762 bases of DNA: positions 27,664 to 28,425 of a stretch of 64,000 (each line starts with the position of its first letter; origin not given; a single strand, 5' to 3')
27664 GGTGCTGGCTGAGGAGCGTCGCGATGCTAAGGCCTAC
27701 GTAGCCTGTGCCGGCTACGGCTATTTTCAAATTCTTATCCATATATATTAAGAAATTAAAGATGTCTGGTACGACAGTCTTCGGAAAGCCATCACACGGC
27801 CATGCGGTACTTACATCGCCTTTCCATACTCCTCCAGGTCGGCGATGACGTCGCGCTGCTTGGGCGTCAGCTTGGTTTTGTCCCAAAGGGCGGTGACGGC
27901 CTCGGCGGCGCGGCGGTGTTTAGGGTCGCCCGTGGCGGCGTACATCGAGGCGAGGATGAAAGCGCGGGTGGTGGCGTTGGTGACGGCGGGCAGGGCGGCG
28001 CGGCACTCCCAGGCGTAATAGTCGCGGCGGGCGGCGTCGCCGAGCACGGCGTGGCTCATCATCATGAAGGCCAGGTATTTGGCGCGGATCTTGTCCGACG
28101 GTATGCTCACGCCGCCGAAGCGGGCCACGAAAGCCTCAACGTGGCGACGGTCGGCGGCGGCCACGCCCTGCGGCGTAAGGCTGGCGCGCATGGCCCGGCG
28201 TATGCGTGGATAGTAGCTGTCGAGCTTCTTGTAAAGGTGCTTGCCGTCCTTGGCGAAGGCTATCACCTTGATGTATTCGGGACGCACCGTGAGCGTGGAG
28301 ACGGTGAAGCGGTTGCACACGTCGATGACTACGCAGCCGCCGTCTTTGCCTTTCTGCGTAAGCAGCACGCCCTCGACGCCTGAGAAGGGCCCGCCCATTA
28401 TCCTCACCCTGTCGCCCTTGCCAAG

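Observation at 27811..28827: Possible UpxY-UpxZ fusion: antiterminator carrying its own anti-antiterminator domain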

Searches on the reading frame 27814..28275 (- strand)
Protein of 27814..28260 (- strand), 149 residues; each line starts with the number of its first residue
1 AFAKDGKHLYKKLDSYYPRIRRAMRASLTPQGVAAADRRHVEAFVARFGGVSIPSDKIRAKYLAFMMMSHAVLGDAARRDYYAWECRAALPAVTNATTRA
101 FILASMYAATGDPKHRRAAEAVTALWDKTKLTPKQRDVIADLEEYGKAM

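Call 3: search_protein_families(library=pfam, proteins=[window:27814-28260:-], max_evalue=10)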
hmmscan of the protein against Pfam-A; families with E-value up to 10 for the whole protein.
window:27814-28260:- (149 aa): 1 family
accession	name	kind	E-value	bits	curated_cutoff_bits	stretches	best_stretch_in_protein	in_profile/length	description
PF00702.32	Hydrolase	-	0.13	13.1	26.4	1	16-146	16-114/191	haloacid dehalogenase-like hydrolase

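Call 4: search_protein_families(library=ncbifam, proteins=[window:27814-28260:-], max_evalue=10)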
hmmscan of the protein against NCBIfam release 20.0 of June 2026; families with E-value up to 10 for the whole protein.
window:27814-28260:- (149 aa): 0 families

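Call 22: search_protein_representatives(alignment_id=A2)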
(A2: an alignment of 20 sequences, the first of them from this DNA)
Query: 20 sequences, 152 profile positions. Proteins with E-value up to 0.001 (for the whole library): 184; up to 1e-10: 91; up to 1e-30: 9. The best 150 are listed.
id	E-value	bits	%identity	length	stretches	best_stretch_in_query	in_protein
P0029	1.4e-44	168.1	-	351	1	1-151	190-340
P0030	2.2e-40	154.5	-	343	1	2-150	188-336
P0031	3.2e-40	154.0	-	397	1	1-151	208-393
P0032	4.3e-36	140.6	-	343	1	1-151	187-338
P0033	2.2e-35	138.3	-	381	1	1-151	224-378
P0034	3.2e-33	131.2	-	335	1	1-149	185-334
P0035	4.6e-33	130.7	-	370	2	54-151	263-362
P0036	8.9e-32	126.5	-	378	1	1-142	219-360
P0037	3.5e-31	124.6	-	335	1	1-151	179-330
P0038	5.8e-30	120.7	-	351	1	1-150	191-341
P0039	1.3e-29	119.5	-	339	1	1-132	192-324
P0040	1.4e-29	119.4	-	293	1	1-113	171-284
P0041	2.5e-28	115.4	-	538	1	1-148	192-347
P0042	2.7e-28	115.2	-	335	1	1-139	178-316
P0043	1.1e-27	113.2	-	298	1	2-112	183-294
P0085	6.1e-17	78.4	-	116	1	46-151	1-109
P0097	5.4e-14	68.8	-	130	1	31-145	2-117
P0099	1.7e-13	67.2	-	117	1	46-151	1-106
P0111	1.2e-11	61.1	-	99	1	14-92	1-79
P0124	2.2e-10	57.1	-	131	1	27-149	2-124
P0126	3.1e-10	56.6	-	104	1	59-150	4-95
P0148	1.3e-08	51.3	-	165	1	48-140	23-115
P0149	1.8e-08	50.9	-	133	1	32-151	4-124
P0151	3.7e-08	49.9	-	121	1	50-142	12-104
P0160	2.3e-07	47.3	-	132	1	37-132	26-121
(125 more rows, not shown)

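Call 23: search_protein_families(library=pfam, proteins=[P0085, P0097, P0099, P0111, P0124, P0126, P0148, P0149, P0151, P0160], max_evalue=10)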
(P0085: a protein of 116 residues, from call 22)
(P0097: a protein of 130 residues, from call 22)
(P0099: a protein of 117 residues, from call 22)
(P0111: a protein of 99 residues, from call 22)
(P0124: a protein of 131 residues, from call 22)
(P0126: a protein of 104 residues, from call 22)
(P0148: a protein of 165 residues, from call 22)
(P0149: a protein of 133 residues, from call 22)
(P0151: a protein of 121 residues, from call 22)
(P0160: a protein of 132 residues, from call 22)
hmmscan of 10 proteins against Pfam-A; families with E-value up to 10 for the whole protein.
P0085 (116 aa): 0 families

P0097 (130 aa): 0 families

P0099 (117 aa): 0 families

P0111 (99 aa): 1 family
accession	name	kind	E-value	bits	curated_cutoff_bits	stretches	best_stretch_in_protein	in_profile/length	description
PF24924.1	DUF7745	-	0.24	10.9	26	1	45-97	161-207/341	Domain of unknown function (DUF7745)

P0124 (131 aa): 1 family
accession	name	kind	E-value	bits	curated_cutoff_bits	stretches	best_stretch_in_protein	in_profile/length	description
PF06628.17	Catalase-rel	-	0.13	12.9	30.1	1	91-121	4-34/65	Catalase-related immune-responsive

P0126 (104 aa): 0 families

P0148 (165 aa): 0 families

P0149 (133 aa): 1 family
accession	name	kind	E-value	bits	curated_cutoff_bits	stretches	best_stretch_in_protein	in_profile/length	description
PF18155.6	pPIWI_RE_Z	-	0.069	13.5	25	1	33-74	26-70/167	pPIWI RE three-gene island domain Z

P0151 (121 aa): 0 families

P0160 (132 aa): 0 families

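Call 30: search_solved_structures(query=A2, max_evalue=10, show_alignments=3)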
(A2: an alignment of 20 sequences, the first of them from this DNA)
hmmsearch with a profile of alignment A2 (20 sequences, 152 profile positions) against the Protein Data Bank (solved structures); distinct sequences matched with E-value up to 10: 2.
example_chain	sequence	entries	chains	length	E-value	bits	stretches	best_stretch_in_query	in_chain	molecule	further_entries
4epz_A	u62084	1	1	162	1.2e-05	28.6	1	71-151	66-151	transcription anti-terminator antagonist UpxZ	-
8fje_A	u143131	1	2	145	0.21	14.9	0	32-56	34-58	E8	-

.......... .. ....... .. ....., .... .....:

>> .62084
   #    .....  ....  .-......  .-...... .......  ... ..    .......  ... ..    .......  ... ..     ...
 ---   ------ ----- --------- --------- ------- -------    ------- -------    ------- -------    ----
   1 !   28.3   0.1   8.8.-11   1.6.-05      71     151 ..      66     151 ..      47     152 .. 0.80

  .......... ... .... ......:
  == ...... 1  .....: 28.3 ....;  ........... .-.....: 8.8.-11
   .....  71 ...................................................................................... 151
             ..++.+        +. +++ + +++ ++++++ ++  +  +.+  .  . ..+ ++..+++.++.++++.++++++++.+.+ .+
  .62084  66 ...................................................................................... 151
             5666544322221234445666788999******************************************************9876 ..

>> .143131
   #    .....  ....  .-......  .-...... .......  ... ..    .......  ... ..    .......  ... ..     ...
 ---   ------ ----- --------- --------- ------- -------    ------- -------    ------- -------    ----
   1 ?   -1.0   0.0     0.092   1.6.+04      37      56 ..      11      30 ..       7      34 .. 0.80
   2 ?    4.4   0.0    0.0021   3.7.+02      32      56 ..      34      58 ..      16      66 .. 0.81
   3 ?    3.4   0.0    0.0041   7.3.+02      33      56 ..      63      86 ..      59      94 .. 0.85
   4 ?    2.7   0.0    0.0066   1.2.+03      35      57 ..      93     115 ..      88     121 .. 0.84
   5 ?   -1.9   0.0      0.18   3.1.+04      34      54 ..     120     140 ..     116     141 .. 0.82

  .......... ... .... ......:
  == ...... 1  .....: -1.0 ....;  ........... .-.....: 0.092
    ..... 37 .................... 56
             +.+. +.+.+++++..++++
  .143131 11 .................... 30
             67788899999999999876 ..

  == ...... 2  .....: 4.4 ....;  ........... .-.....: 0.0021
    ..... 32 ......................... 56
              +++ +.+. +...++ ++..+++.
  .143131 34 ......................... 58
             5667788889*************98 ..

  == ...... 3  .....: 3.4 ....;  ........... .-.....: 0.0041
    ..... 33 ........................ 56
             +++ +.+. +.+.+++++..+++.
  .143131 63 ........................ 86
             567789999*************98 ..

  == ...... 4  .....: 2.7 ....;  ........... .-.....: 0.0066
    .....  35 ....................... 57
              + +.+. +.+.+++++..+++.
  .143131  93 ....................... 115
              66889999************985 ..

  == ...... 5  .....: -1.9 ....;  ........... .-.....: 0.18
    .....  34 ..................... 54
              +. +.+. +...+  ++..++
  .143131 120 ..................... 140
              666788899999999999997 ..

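Call 31: predict_structure(alignment_id=A2)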
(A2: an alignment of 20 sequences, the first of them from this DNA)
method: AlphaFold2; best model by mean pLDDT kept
length: 154 residues; sequences in the alignment: 20
mean_pLDDT: 91.7   pTM: 0.86
mean pLDDT of the five models: 91.7, 91.0, 90.0, 89.8, 89.4
residues with pLDDT >= 90: 126; 70-90: 16; 50-70: 3; < 50: 9
segments of 3 or more residues with pLDDT < 50: 1-9
pLDDT, mean of each block of 10 residues (from residue 1): 44 82 96 96 97 89 93 98 98 95 98 98 98 97 97 93
secondary structure, 60 per line:
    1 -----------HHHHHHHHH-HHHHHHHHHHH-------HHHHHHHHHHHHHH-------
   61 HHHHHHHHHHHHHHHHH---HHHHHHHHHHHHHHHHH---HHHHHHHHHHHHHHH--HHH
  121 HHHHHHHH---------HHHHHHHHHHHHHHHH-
elements in order: H12-20 H22-32 H40-53 H61-77 H81-97 H101-115 H118-128 H138-153

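Call 37: fold_search(model_id=the predicted structure, library=pdb)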
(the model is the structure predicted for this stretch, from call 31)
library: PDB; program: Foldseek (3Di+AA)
matches with E <= 10: 742; with E <= 0.001: 0
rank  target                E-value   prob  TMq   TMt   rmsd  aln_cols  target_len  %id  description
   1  4epz                  1.4e-03  1.00  0.62  0.62   4.5       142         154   13  Crystal structure of a transcription anti-terminator antagonist UpxZ (BACUNI_04315) from Bacteroides uniformis ATCC 8492 (released 2012-07-11)
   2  2xev_B                3.0e-01  0.89  0.40  0.45   6.4       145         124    8  Crystal structure of the TPR domain of Xanthomonas campestris ybgF (released 2010-09-15)
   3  3ffl_A                3.1e-01  0.77  0.34  0.38   7.2       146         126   12  Crystal Structure of the N-terminal Domain of Anaphase-Promoting Complex Subunit 7 (released 2008-12-16)
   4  7fhv_A                4.0e-01  0.92  0.45  0.26   5.5       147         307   18  Crystal structure of Multi-functional Polysaccharide lyase Smlt1473 (WT) from Stenotrophomonas maltophilia (strain K27 (released 2021-10-27)
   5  9k7u_A                4.0e-01  0.85  0.42  0.47   7.4       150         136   13  Crystal structure of designed zinc-induced heterodimer Heter-Zn2-HEHE-22 (released 2025-10-29)
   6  8rte_A                4.9e-01  0.87  0.45  0.24   6.5       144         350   12  Rap from bacteriophage Phi105 with peptide ERPVGT (released 2024-07-24)
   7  10lg_A                5.1e-01  0.72  0.45  0.29  10.0       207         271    6  Crystal structure of Streptococcus thermophilus SHP pheromone receptor Rgg3 in complex with Rgg3bp13 (released 2026-02-04)
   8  6vfk_A                5.1e-01  0.69  0.36  0.44   7.1       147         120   12  De novo designed tetrahedral nanoparticle T33_dn10 displaying 4 copies of BG505-SOSIP trimer on the surface (released 2020-07-22)
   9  7nri_D                5.1e-01  0.60  0.35  0.28   8.0       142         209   13  Structure of the darobactin-bound E. coli BAM complex (BamABCDE) (released 2021-04-21)
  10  9hf7                  5.1e-01  0.25  0.28  0.23  12.7       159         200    9  Crystal structure of human TRF1 TRFH domain in complex with compound 3 (released 2025-11-26)
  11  4jhr_A                5.4e-01  0.69  0.37  0.22   8.7       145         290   10  An auto-inhibited conformation of LGN reveals a distinct interaction mode between GoLoco motifs and TPR motifs (released 2013-06-05)
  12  9lfi_B                5.4e-01  0.54  0.38  0.20  13.6       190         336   10  Crystal structure of transaldolase AprG from Streptoalloteichus tenebrarius (released 2025-09-24)
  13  3s7j                  5.4e-01  0.51  0.31  0.15   9.4       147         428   13  Structural Basis of Substrate Methylation and Inhibition of SMYD2 (released 2011-08-10)
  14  9hlr                  5.4e-01  0.25  0.28  0.23  12.6       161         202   10  Crystal structure of human TRF1 TRFH domain in complex with compound 15 (released 2025-12-03)
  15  8ye5_A                5.7e-01  0.77  0.40  0.46   6.1       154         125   10  Structural and functional research of Reductive Dehalogenases TmrC using a cell-free expression system for heterologou (released 2024-03-06)
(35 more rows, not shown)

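Call 40: search_protein_families(library=pfam, alignment_id=A2, max_evalue=10)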
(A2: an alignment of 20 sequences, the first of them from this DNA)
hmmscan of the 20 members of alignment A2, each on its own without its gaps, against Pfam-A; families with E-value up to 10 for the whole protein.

A. member 1, seq(154 aa): 2 families
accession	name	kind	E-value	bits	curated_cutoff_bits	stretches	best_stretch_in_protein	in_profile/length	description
PF00702.32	Hydrolase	-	0.12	13.2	26.4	1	21-151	16-114/191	haloacid dehalogenase-like hydrolase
PF18929.5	DUF5678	-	0.12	12.7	23.2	1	3-24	17-38/49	Family of unknown function (DUF5678)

B. families by the number of members that match (of 20 scanned): 17 families
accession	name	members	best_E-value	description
PF03704.23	BTAD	2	0.0054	Bacterial transcriptional activator domain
PF08741.15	YwhD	1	0.032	YwhD family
PF04803.17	Cor1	1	0.044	Cor1/Xlr/Xmr conserved region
PF14500.11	MMS19_N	1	0.047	Dos2-interacting transcription regulator of RNA-Pol-II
PF24583.1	DUF7610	1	0.049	Domain of unknown function (DUF7610)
PF06504.17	RepC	1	0.061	Replication protein C (RepC)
PF01490.24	Aa_trans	1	0.069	Transmembrane amino acid transporter protein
PF18135.7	Type_ISP_C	1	0.083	Type ISP C-terminal specificity domain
PF07944.18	Beta-AFase-like_GH127_cat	1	0.1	Beta-L-arabinofuranosidase, GH127 catalytic domain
PF00702.32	Hydrolase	1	0.12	haloacid dehalogenase-like hydrolase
PF18929.5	DUF5678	1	0.12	Family of unknown function (DUF5678)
PF22767.2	ThcOx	1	0.13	Cyanobactin oxidase ThcOx,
PF13199.12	Glyco_hydro_66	1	0.13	Glycosyl hydrolase family 66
PF09277.16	Erythro-docking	1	0.13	Erythronolide synthase, docking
PF05413.17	Peptidase_C34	1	0.14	Putative closterovirus papain-like endopeptidase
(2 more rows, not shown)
